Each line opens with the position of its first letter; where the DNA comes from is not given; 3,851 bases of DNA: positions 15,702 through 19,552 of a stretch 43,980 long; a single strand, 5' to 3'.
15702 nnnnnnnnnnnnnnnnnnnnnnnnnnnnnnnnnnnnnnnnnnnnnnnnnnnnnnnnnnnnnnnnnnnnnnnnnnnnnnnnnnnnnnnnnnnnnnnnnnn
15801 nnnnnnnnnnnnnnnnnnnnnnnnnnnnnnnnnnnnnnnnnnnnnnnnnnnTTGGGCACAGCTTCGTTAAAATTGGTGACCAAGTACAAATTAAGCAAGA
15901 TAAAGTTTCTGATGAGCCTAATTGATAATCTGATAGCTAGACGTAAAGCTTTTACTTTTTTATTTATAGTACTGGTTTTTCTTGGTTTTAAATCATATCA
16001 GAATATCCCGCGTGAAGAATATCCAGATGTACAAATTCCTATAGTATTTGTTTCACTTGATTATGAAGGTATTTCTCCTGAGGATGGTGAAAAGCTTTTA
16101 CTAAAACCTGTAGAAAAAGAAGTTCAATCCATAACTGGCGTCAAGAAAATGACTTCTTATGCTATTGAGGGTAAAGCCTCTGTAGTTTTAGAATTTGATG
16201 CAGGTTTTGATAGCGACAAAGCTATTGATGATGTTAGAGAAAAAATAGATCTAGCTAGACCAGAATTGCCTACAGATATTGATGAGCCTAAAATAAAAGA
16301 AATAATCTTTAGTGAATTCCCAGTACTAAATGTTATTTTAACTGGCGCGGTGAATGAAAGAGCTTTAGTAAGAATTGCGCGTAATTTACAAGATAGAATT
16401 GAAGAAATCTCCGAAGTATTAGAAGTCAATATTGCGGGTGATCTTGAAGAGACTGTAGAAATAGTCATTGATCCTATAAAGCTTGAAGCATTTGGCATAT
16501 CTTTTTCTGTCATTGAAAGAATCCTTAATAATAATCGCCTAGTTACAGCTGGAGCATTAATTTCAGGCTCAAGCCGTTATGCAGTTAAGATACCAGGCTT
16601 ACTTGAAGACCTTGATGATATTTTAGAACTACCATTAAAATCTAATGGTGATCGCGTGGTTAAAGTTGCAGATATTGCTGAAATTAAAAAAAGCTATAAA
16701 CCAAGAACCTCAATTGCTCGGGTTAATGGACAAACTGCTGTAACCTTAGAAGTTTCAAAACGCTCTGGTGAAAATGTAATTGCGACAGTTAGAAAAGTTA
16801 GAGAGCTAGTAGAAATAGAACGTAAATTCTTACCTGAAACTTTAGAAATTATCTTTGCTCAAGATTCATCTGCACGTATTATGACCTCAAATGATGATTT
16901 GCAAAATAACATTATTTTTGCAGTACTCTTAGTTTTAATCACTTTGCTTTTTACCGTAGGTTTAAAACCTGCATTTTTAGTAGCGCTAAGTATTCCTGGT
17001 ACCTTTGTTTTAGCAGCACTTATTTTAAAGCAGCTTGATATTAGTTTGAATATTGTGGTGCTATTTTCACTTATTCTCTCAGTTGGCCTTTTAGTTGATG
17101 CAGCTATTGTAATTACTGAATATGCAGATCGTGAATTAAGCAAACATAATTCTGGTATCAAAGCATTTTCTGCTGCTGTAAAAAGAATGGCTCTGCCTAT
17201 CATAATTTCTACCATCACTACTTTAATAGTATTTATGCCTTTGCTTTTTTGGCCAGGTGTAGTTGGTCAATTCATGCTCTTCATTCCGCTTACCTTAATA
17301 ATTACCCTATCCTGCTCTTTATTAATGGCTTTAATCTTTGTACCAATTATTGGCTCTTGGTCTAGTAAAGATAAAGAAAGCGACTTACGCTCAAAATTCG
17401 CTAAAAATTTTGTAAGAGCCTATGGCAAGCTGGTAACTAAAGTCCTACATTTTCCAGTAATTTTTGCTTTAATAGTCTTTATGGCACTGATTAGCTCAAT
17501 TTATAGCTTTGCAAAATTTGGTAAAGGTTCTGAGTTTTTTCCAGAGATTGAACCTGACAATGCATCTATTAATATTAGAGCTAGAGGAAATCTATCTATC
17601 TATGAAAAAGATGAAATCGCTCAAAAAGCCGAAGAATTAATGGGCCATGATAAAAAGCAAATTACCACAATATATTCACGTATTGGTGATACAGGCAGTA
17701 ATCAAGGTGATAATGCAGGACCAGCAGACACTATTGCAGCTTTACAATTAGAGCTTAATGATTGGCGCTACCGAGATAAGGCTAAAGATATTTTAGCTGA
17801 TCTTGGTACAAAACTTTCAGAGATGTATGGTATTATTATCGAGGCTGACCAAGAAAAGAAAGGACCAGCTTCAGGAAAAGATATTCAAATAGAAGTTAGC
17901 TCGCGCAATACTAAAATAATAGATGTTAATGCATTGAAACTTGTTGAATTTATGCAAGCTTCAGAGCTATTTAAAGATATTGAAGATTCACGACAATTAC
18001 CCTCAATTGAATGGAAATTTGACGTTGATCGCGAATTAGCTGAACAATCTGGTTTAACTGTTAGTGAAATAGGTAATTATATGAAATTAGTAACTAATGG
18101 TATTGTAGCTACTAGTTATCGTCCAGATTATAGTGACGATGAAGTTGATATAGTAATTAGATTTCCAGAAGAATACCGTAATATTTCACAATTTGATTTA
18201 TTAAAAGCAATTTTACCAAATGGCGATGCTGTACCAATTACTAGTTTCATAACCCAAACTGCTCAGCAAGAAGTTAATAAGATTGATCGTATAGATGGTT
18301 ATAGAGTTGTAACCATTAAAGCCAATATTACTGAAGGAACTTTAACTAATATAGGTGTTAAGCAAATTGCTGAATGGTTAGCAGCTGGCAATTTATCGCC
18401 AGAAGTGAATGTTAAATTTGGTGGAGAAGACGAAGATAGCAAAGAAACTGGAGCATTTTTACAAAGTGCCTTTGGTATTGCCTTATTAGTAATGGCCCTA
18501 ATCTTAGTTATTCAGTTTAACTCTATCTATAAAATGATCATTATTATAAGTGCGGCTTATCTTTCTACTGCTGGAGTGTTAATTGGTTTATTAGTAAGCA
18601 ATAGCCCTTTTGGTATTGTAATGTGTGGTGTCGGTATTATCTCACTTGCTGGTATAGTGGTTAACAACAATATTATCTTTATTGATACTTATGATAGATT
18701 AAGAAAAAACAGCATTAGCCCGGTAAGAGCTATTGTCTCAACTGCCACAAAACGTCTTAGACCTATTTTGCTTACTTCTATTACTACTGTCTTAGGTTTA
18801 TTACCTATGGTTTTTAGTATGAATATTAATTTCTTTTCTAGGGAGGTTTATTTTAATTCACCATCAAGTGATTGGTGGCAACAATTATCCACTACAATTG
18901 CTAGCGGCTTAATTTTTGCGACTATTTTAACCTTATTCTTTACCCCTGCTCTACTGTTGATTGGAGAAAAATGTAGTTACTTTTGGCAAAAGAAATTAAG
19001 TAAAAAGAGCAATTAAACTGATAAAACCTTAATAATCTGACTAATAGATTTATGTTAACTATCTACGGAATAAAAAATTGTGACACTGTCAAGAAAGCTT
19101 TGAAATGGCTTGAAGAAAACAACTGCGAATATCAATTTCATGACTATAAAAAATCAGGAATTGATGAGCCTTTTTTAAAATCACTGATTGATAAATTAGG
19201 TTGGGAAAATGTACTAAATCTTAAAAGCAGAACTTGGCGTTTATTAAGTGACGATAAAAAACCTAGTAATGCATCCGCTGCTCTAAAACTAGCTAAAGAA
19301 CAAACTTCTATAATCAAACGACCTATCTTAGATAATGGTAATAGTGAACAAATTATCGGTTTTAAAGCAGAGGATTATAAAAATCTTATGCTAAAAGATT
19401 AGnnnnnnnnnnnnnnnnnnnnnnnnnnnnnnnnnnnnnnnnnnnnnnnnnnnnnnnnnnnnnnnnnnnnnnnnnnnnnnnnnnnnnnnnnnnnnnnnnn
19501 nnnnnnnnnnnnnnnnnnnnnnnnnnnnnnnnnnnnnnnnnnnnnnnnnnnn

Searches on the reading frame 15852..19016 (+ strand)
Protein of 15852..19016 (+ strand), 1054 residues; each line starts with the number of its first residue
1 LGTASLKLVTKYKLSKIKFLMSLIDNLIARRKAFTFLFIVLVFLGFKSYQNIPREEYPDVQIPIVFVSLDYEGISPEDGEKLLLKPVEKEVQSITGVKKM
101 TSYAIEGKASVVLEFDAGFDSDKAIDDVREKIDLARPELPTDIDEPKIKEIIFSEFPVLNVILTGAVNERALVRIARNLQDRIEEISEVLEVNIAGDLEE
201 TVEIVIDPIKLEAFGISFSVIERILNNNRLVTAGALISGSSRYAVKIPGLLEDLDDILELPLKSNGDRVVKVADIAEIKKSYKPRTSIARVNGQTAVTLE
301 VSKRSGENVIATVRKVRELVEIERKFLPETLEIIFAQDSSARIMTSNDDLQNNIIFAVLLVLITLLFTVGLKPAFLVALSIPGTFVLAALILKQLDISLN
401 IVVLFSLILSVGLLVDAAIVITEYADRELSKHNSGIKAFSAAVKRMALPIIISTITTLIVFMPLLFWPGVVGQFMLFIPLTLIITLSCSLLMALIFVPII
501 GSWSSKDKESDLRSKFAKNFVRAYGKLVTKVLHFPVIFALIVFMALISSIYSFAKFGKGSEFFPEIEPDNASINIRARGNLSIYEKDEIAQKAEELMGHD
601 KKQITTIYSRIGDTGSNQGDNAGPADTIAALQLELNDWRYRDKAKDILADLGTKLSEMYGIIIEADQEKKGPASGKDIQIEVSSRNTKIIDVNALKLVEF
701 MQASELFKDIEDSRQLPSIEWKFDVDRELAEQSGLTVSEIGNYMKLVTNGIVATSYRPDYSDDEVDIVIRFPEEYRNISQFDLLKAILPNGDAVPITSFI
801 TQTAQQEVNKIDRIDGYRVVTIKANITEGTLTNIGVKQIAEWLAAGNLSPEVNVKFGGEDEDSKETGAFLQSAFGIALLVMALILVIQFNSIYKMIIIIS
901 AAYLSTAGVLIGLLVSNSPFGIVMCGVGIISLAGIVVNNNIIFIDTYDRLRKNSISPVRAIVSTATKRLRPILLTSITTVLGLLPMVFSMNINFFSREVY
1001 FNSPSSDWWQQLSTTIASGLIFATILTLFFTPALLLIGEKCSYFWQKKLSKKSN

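Call 31: search_protein_families(library=pfam, proteins=[window:15852-19016:+], max_evalue=0.00001)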
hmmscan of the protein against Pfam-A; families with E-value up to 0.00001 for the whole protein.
window:15852-19016:+ (1054 aa): 1 family
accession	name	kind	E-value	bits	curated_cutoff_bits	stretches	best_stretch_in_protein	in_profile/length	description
PF00873.25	ACR_tran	-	5.1e-163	544.7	28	1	27-1035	5-1017/1021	AcrB/AcrD/AcrF family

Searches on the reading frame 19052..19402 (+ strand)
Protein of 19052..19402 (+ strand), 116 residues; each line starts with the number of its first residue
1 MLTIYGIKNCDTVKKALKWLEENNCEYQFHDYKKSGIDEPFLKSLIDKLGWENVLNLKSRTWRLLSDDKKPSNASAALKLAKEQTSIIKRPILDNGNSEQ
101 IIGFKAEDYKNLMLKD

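Call 3: search_protein_families(library=pfam, proteins=[window:19052-19402:+], max_evalue=1)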
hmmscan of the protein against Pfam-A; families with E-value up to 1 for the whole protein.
window:19052-19402:+ (116 aa): 1 family
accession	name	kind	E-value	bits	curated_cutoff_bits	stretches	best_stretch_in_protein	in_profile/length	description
PF03960.21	ArsC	-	1.2e-14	54.8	24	1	5-111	1-78/79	ArsC family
